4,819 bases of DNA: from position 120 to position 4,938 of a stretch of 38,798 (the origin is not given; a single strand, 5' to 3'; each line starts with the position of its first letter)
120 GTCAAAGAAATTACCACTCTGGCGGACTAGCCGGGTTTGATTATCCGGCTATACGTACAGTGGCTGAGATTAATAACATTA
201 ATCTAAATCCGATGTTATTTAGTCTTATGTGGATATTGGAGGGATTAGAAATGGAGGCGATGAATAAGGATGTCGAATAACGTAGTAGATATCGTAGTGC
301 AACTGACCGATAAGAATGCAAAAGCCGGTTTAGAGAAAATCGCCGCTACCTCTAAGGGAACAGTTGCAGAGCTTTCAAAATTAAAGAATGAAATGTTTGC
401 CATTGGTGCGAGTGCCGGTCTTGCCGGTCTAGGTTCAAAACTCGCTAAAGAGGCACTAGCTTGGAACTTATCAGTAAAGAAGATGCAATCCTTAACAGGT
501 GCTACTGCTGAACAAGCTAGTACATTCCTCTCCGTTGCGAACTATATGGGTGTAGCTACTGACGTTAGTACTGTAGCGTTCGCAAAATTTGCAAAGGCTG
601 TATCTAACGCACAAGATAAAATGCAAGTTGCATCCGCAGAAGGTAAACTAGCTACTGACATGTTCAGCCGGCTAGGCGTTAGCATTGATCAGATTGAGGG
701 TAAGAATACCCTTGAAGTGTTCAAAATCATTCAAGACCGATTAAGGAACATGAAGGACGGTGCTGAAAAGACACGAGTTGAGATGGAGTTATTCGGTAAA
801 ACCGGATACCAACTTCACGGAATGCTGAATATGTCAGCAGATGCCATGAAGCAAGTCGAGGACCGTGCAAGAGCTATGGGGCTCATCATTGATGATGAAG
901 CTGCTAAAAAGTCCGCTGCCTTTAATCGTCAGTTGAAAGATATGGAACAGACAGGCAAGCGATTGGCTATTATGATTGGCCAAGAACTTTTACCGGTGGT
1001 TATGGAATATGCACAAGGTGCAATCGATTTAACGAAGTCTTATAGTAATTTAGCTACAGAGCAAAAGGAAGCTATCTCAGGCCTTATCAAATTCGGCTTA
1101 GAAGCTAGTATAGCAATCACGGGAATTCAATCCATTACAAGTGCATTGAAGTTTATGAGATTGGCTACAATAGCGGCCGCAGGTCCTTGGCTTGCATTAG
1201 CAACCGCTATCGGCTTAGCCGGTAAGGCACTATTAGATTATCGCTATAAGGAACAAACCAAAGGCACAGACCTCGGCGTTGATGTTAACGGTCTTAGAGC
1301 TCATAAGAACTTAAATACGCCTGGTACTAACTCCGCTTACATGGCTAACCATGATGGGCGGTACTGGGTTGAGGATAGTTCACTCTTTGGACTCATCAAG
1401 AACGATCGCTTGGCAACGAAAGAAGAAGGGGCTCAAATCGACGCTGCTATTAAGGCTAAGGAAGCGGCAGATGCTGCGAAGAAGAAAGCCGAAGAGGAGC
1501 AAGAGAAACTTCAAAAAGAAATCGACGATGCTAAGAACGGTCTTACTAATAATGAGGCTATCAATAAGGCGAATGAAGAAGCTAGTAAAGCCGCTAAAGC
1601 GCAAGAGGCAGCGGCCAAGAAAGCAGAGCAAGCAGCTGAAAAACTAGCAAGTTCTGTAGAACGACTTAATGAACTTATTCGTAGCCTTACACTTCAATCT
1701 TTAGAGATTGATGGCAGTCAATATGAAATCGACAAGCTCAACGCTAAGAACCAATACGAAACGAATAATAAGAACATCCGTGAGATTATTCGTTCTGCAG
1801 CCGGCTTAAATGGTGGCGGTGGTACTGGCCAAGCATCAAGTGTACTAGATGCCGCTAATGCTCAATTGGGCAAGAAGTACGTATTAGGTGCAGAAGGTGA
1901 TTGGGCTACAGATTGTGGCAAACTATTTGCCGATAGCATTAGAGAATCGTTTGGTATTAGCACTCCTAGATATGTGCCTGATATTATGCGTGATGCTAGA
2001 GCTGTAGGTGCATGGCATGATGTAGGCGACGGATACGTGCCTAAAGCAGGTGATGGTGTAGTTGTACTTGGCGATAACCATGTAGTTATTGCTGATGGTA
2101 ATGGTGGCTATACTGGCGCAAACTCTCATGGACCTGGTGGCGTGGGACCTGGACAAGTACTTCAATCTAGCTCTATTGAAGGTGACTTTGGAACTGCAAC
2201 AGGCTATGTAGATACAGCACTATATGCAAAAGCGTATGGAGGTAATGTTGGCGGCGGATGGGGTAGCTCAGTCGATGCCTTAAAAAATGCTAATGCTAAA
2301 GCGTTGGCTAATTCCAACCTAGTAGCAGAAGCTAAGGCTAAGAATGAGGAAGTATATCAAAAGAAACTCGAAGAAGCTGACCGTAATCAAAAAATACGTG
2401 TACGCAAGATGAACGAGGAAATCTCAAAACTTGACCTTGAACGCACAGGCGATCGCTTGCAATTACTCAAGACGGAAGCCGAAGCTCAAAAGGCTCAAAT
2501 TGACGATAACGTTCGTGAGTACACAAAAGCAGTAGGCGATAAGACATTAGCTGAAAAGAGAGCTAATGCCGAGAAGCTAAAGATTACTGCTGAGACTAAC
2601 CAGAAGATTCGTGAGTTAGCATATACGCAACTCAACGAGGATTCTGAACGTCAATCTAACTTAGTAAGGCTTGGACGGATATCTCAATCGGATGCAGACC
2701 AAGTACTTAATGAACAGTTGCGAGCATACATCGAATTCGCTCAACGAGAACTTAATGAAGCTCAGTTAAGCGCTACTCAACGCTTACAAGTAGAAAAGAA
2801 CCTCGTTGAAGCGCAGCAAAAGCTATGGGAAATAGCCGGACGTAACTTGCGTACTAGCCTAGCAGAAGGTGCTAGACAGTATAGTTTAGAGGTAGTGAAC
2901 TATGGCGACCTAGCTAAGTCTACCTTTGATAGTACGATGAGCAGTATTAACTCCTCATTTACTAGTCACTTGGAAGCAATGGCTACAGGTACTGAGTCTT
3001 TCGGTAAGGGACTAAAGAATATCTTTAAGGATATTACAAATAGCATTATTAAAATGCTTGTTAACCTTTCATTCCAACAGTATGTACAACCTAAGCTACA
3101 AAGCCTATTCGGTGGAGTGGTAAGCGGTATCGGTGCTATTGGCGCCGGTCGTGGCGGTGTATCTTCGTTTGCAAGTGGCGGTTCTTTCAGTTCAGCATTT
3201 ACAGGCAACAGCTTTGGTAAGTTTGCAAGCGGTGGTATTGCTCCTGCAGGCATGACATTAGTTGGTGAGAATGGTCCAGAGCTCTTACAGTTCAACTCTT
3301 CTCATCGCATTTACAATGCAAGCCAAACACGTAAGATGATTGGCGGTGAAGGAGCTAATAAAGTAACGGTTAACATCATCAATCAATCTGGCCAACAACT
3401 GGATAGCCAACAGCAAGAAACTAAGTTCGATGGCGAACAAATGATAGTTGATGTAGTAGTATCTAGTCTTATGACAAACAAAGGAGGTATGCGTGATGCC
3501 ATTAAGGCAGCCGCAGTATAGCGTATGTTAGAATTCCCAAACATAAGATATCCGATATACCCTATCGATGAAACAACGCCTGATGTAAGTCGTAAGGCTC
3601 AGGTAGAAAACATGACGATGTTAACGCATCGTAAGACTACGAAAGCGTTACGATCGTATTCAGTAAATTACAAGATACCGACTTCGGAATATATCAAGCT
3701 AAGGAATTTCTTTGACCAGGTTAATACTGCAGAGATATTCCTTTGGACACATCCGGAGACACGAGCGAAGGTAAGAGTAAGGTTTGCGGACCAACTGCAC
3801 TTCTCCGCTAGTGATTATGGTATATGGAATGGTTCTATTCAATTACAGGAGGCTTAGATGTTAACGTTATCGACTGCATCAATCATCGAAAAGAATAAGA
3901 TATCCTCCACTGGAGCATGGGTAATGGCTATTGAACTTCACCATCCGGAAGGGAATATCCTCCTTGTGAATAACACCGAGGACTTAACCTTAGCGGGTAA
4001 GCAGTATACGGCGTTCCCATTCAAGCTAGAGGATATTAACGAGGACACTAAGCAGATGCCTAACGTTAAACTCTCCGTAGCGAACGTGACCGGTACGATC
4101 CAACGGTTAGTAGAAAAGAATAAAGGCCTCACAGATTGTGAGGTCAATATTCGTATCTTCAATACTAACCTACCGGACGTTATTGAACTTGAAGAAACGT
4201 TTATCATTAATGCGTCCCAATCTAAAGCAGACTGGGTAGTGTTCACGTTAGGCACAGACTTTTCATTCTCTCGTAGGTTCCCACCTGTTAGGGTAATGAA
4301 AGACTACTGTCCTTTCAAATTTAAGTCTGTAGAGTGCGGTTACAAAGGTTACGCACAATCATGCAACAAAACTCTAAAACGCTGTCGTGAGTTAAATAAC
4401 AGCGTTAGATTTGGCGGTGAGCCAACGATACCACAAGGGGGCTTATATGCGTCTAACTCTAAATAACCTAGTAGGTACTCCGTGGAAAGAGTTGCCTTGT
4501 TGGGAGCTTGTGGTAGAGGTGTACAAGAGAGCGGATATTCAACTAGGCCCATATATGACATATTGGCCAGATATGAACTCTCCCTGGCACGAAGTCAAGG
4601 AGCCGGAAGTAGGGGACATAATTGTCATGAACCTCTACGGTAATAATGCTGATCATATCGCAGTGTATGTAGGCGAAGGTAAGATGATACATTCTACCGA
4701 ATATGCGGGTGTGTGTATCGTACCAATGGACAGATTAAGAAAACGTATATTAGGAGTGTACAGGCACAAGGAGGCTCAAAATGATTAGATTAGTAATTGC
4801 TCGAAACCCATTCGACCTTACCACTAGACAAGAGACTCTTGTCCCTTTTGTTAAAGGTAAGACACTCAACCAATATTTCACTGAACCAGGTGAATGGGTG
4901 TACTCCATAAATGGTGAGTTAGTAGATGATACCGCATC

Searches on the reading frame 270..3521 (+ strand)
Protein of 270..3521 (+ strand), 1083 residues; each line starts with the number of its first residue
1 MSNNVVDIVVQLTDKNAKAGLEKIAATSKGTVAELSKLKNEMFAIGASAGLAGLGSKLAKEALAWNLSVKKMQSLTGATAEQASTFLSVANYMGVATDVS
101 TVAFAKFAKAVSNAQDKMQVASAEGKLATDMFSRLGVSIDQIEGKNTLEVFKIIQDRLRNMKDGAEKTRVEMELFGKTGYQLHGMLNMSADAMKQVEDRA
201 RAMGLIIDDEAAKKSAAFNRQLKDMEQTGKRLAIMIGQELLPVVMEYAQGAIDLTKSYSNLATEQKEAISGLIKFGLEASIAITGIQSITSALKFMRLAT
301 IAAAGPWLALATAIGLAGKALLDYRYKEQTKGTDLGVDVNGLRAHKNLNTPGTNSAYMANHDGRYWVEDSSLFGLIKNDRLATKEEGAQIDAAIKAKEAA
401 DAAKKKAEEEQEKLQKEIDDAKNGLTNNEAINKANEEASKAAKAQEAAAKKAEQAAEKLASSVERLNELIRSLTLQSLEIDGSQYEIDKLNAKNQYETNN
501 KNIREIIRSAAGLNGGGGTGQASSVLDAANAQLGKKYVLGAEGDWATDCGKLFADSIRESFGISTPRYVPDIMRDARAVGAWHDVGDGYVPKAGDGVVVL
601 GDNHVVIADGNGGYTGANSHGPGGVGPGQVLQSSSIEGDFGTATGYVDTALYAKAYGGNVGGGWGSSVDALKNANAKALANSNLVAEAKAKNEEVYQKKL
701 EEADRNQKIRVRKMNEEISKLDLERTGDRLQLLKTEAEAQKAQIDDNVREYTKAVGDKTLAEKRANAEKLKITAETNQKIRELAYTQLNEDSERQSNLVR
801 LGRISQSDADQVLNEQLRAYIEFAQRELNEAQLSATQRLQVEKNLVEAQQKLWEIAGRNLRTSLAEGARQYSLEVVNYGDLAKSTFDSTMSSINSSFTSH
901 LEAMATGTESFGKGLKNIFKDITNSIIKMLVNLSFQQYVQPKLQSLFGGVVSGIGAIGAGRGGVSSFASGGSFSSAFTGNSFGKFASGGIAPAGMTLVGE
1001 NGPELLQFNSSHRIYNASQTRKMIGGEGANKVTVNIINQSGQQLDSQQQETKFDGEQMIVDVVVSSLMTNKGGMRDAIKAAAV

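Call 38: search_protein_families(library=phrogs, proteins=[window:270-3521:+], max_evalue=0.00001)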
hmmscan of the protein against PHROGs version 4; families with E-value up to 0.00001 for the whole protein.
window:270-3521:+ (1083 aa): 15 families
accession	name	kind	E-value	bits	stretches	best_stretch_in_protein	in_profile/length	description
phrog_22443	-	unknown function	0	1895.9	1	1-1083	1-1064/1064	-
phrog_30973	-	unknown function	3.6e-24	85.5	1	701-1081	1182-1570/1572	-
phrog_8462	-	tail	4.3e-19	69.7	1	31-312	39-301/672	tail length tape measure protein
phrog_2854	-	tail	3.9e-17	63.2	1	44-474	56-441/855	tail length tape measure protein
phrog_13338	-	unknown function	1.2e-16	61.2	1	42-493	41-456/903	-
phrog_1538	-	tail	8.7e-15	55.5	1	678-1077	416-806/811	tail length tape measure protein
phrog_339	-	tail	2.8e-13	50.1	1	677-1074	727-1115/1123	tail length tape measure protein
phrog_9483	-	tail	2.3e-09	37.4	1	9-289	8-285/657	tail length tape measure protein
phrog_17727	-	tail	5.8e-09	36.4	1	82-318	13-228/443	tail length tape measure protein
phrog_2335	-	tail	3.7e-08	32.8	1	667-992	1099-1434/1536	tail length tape measure protein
phrog_33680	-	unknown function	3.8e-08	32.9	1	24-235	277-484/726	-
phrog_1716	-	tail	6.2e-08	32.6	1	668-1074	501-924/943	tail length tape measure protein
phrog_1533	-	tail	2.4e-07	29.7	1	129-319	429-638/1688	tail length tape measure protein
phrog_1272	-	tail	4.8e-07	28.9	1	64-318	395-641/1606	tail length tape measure protein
phrog_1293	-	tail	1.1e-06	27.7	1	118-275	364-517/1424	tail length tape measure protein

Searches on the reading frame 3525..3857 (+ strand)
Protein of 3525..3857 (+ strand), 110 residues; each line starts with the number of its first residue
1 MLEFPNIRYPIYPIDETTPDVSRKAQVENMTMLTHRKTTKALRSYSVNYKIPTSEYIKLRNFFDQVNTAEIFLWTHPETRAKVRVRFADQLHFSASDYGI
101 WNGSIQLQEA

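Call 38: search_protein_families(library=phrogs, proteins=[window:3525-3857:+], max_evalue=0.00001)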
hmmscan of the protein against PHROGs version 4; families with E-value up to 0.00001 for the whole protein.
window:3525-3857:+ (110 aa): 1 family
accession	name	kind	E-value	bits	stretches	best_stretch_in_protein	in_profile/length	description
phrog_384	-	head and packaging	1.6e-07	32.1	1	1-108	129-246/393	virion structural protein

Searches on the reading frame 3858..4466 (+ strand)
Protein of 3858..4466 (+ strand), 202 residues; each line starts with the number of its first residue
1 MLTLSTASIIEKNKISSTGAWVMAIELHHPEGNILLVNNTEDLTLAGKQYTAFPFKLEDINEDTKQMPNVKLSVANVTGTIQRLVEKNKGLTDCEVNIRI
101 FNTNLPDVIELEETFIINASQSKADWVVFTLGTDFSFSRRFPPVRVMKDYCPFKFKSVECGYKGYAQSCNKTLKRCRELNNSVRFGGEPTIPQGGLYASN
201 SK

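Call 38: search_protein_families(library=phrogs, proteins=[window:3858-4466:+], max_evalue=0.00001)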
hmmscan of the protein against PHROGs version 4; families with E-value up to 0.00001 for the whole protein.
window:3858-4466:+ (202 aa): 2 families
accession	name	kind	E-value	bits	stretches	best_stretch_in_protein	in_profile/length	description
phrog_18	-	tail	6.5e-30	105.9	1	36-200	189-387/573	minor tail protein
phrog_396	-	tail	4.4e-11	43.8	1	20-142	18-149/164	minor tail protein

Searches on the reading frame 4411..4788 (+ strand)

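Call 38: search_protein_families(library=phrogs, proteins=[window:4411-4788:+], max_evalue=0.00001)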
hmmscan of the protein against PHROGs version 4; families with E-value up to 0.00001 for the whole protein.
window:4411-4788:+ (125 aa): 3 families
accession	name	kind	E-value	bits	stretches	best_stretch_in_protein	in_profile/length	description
phrog_329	-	tail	5.9e-15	55.5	1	17-121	542-658/949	minor tail protein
phrog_2552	-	unknown function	1.4e-08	35.6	1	61-124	59-125/142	-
phrog_30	-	tail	2e-06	28.5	0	61-123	458-523/544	minor tail protein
